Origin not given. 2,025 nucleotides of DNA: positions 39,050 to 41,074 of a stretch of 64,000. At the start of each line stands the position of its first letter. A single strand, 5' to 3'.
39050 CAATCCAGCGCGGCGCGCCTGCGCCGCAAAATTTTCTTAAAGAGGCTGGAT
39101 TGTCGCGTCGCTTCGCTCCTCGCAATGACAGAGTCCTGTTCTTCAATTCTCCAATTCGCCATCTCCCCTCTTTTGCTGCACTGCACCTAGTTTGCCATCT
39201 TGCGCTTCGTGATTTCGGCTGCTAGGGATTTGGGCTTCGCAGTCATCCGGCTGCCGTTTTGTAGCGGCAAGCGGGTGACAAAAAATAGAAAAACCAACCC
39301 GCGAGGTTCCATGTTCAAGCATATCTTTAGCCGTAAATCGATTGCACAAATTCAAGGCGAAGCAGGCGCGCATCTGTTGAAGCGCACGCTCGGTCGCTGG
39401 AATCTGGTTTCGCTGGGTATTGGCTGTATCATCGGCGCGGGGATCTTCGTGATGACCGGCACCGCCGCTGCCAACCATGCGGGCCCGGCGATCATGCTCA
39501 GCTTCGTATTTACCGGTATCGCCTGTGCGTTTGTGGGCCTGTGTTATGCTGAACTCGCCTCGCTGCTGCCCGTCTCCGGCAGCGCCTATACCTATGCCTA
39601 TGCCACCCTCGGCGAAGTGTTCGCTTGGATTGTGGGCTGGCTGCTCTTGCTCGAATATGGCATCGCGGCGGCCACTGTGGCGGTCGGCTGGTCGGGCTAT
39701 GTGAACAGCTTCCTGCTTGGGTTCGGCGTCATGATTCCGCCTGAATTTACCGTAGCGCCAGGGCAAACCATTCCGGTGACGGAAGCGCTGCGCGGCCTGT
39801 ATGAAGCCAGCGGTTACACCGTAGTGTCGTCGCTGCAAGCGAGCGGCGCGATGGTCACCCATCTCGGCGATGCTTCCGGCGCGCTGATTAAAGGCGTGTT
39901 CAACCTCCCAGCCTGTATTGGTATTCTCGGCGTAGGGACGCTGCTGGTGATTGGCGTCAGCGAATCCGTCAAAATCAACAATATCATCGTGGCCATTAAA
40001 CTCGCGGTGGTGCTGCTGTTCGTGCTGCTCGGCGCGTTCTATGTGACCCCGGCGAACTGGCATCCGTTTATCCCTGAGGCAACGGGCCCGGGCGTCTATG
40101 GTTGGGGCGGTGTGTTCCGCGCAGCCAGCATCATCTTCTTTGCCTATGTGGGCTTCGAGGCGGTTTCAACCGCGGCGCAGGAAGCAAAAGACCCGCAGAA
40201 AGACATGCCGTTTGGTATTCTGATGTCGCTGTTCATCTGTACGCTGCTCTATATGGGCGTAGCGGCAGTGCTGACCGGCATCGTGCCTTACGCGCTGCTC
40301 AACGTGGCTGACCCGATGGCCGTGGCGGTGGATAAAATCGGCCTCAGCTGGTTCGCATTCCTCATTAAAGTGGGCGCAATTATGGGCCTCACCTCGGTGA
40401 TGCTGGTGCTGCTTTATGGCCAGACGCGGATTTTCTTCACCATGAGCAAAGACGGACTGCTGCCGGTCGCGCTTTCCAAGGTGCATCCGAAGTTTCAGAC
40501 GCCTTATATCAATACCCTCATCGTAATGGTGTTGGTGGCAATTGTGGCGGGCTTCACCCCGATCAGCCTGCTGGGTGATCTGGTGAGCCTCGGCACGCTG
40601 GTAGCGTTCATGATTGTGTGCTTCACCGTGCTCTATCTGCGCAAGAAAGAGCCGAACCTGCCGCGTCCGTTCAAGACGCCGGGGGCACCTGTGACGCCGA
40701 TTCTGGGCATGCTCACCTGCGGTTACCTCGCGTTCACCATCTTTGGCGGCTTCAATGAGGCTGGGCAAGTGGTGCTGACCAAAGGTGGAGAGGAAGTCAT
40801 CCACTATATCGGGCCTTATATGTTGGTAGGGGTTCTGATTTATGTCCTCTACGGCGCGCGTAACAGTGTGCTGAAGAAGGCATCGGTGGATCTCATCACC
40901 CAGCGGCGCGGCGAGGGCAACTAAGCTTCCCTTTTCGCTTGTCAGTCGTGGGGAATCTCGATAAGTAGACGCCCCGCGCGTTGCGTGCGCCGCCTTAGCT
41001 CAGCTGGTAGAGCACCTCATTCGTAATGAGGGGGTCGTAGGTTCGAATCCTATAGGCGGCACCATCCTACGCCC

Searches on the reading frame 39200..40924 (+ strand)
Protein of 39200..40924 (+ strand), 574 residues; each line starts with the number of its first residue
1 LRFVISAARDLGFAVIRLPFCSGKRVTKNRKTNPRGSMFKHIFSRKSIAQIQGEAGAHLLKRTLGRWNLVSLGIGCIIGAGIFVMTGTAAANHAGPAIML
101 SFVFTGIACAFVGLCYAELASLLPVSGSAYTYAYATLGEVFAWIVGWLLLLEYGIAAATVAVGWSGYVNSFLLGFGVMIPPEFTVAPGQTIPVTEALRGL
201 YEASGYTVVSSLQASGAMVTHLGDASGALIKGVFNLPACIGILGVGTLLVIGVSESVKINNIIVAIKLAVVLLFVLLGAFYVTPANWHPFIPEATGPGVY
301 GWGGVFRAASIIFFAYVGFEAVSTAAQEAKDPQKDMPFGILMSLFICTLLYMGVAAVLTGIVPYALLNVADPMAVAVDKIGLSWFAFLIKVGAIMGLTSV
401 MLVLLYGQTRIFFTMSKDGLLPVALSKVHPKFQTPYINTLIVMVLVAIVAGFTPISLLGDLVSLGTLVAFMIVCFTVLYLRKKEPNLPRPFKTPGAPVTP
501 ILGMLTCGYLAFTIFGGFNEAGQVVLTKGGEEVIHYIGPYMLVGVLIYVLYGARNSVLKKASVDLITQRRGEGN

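Call 110: search_protein_families(library=pfam, proteins=[window:39200-40924:+], max_evalue=0.01)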
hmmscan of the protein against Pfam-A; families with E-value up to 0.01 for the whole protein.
window:39200-40924:+ (574 aa): 3 families
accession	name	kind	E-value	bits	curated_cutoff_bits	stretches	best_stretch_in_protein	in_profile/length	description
PF13520.12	AA_permease_2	-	3.6e-55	188.1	27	1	64-516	1-406/427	Amino acid permease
PF00324.27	AA_permease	-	5.7e-41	141.1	24.6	1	70-554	3-462/470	Amino acid permease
PF07332.16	Phage_holin_3_6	-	0.0037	17.8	28.4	1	322-405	19-89/116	Putative Actinobacterial Holin-X, holin superfamily III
